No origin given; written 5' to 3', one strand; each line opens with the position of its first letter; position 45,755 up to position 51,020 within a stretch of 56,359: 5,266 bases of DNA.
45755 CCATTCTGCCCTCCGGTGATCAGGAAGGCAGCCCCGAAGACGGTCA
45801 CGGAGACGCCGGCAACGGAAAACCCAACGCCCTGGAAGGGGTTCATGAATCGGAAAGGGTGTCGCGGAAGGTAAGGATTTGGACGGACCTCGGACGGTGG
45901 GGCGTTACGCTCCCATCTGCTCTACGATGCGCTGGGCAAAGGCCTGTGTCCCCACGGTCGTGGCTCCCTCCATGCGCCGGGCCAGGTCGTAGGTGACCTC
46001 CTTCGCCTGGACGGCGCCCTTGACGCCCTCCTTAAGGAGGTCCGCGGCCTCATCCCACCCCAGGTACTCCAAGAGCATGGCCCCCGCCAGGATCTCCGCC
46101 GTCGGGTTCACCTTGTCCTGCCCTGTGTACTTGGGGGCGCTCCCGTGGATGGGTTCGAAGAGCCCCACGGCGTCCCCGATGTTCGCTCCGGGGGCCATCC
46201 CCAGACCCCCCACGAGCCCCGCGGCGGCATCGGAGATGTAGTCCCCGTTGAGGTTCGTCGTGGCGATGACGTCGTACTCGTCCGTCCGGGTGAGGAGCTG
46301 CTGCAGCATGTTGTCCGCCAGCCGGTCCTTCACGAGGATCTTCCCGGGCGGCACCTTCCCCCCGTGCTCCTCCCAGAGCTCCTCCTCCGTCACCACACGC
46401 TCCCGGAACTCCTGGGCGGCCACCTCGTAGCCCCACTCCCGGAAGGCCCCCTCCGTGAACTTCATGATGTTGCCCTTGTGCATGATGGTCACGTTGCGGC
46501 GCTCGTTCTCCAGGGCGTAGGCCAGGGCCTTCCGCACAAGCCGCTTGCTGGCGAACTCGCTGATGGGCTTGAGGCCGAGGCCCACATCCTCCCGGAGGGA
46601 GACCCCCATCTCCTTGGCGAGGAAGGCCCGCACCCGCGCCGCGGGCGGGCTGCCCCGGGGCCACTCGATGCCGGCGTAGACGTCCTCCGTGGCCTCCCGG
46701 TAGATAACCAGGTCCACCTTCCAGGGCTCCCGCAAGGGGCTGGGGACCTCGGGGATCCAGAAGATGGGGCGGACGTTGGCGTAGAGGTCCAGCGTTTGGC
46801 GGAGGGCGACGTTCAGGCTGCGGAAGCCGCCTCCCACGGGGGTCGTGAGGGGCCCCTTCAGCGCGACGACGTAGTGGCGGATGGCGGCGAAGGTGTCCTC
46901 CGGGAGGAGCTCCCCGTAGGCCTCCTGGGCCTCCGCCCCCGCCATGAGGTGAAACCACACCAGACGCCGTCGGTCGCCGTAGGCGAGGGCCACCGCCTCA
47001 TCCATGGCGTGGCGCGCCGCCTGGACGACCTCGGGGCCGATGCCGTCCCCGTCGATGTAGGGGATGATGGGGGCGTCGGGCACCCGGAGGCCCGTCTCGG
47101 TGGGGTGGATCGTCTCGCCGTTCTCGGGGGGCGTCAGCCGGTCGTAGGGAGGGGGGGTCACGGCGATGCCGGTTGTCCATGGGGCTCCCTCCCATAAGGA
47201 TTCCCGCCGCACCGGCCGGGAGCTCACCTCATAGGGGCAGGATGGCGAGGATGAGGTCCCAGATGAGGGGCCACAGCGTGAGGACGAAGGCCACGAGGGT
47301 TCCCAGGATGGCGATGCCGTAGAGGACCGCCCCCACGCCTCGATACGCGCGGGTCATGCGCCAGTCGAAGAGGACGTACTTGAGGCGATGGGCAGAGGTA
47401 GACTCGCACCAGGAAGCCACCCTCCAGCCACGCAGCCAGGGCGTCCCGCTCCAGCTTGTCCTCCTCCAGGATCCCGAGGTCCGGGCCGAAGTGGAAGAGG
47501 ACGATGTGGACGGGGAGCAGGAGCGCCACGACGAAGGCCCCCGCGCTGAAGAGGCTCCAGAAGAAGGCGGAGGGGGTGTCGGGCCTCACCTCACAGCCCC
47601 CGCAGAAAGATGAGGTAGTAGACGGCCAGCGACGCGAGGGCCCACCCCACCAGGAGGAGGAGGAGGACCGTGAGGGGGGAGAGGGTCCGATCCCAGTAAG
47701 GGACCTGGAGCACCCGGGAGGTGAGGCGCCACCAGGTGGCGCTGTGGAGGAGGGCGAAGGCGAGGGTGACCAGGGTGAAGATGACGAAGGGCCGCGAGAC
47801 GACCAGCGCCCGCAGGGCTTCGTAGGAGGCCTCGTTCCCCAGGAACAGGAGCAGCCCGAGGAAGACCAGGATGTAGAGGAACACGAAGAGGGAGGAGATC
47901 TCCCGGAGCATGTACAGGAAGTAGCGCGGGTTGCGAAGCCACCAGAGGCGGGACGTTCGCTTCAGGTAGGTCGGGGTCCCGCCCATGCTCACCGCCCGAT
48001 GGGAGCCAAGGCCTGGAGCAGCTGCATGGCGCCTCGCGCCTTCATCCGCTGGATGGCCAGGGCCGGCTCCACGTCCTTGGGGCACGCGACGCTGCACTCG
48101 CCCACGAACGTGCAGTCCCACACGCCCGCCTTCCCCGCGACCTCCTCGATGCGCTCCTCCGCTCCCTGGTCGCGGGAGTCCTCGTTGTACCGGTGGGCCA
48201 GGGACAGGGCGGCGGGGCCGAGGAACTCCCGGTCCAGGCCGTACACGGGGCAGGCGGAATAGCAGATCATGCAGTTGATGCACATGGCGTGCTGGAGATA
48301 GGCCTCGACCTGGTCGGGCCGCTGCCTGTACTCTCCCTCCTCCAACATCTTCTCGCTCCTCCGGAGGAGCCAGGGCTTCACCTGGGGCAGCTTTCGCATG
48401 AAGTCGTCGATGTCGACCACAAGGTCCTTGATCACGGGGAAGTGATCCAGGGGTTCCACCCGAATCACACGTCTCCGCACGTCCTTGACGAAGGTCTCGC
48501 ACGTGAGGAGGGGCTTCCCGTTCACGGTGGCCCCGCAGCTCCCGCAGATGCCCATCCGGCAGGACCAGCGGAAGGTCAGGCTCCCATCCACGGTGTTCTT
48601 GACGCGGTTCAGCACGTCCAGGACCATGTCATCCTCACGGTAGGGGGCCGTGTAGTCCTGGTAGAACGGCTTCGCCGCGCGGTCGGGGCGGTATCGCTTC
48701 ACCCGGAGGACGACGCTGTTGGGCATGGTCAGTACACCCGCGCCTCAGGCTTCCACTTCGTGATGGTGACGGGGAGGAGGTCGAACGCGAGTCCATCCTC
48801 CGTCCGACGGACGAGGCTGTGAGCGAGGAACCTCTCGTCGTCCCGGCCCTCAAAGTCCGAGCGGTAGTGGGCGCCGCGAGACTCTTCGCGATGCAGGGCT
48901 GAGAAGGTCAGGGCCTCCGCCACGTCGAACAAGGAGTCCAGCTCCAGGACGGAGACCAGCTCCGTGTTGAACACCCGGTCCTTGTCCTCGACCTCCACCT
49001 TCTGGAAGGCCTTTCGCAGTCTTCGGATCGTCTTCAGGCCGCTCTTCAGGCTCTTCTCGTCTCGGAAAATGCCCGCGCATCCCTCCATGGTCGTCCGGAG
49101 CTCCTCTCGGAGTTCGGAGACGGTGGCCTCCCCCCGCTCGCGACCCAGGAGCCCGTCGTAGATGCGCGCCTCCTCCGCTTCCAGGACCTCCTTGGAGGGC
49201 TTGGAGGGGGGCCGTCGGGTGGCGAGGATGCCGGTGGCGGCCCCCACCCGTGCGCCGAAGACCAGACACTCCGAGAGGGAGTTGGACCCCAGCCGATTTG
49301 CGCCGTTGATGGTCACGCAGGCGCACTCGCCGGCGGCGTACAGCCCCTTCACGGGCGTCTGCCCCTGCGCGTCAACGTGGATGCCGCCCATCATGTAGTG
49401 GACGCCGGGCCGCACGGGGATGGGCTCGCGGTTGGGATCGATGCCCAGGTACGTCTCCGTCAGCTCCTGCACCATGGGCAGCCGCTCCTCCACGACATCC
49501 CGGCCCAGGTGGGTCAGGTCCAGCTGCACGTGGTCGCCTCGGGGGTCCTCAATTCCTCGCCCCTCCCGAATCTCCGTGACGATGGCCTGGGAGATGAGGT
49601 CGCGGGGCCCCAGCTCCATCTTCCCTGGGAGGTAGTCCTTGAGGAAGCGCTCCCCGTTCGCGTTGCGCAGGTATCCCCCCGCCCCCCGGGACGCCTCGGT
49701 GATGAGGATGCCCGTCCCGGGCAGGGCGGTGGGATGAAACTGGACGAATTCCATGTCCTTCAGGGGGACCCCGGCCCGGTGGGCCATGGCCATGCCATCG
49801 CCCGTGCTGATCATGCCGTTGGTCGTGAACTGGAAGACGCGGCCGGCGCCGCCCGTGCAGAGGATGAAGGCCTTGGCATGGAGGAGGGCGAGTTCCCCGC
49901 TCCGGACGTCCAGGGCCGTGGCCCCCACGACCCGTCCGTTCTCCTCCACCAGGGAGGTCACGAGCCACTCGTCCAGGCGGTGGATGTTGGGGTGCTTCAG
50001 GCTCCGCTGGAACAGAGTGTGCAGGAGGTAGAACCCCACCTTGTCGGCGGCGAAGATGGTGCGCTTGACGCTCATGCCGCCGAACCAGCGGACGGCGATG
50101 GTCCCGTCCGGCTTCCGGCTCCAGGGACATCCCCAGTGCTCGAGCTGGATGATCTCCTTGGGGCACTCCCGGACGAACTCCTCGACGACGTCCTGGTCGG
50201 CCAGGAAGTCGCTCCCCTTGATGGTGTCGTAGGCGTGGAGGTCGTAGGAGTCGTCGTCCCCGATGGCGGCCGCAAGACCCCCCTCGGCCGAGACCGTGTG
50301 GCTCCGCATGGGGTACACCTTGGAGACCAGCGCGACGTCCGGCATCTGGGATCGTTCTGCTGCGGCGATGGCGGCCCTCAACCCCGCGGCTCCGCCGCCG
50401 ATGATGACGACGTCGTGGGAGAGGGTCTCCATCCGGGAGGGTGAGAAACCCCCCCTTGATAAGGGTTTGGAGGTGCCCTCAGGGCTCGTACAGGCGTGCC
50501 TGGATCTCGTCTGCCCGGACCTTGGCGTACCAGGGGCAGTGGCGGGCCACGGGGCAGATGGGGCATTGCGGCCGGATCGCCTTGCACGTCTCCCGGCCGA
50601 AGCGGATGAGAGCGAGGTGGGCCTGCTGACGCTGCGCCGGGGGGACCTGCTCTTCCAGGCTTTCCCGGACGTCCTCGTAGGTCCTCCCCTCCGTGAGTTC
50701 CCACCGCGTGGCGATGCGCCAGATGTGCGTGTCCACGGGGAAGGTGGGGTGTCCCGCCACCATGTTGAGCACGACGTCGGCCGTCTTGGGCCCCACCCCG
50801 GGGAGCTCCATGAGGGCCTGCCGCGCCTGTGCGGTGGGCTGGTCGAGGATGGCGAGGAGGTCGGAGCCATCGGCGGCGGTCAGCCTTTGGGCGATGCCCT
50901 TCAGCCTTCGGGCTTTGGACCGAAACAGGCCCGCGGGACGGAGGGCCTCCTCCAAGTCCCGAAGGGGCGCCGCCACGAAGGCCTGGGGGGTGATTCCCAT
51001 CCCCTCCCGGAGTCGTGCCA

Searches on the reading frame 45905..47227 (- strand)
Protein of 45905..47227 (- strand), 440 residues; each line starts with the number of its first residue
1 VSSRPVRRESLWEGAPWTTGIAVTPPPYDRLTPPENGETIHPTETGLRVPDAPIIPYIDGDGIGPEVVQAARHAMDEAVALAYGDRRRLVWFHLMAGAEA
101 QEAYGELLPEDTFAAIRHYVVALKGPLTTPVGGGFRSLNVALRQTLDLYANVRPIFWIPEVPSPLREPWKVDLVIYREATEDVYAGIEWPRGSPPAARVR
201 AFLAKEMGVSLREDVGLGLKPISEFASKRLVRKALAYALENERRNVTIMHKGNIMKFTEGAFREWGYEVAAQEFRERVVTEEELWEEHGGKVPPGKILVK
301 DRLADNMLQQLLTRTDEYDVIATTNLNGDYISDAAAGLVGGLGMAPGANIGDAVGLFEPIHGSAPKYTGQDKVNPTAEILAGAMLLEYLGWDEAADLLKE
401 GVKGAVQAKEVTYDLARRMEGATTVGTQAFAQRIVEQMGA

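Call 73: search_protein_families(library=pfam, proteins=[window:45905-47227:-])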
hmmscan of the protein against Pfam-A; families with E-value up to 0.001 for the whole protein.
window:45905-47227:- (440 aa): 1 family
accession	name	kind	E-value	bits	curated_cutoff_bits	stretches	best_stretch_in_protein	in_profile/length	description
PF00180.25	Iso_dh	-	4.1e-91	306.3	27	1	55-433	2-347/348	Isocitrate/isopropylmalate dehydrogenase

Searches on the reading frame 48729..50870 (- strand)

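Call 73: search_protein_families(library=pfam, proteins=[window:48729-50870:-])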
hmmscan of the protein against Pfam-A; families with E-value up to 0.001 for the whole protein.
window:48729-50870:- (713 aa): 6 families
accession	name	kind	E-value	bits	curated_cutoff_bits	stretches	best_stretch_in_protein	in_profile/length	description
PF00890.30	FAD_binding_2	-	8e-111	371.6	20.4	1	153-532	1-414/414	FAD binding domain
PF02910.25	Succ_DH_flav_C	-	3.7e-39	134.1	20.8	1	588-713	1-130/130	Fumarate reductase flavoprotein C-term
PF07992.20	Pyr_redox_2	-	7.7e-12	45.7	26.1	2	152-353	1-119/291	Pyridine nucleotide-disulphide oxidoreductase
PF01266.30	DAO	-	1.3e-07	31.9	27.9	1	153-261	1-93/353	FAD dependent oxidoreductase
PF03486.20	HI0933_like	-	9.2e-06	25.7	50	0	152-175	1-24/244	HI0933-like protein Rossmann domain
PF12831.13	FAD_oxidored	-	4.9e-05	23.2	27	1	153-341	1-146/416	FAD dependent oxidoreductase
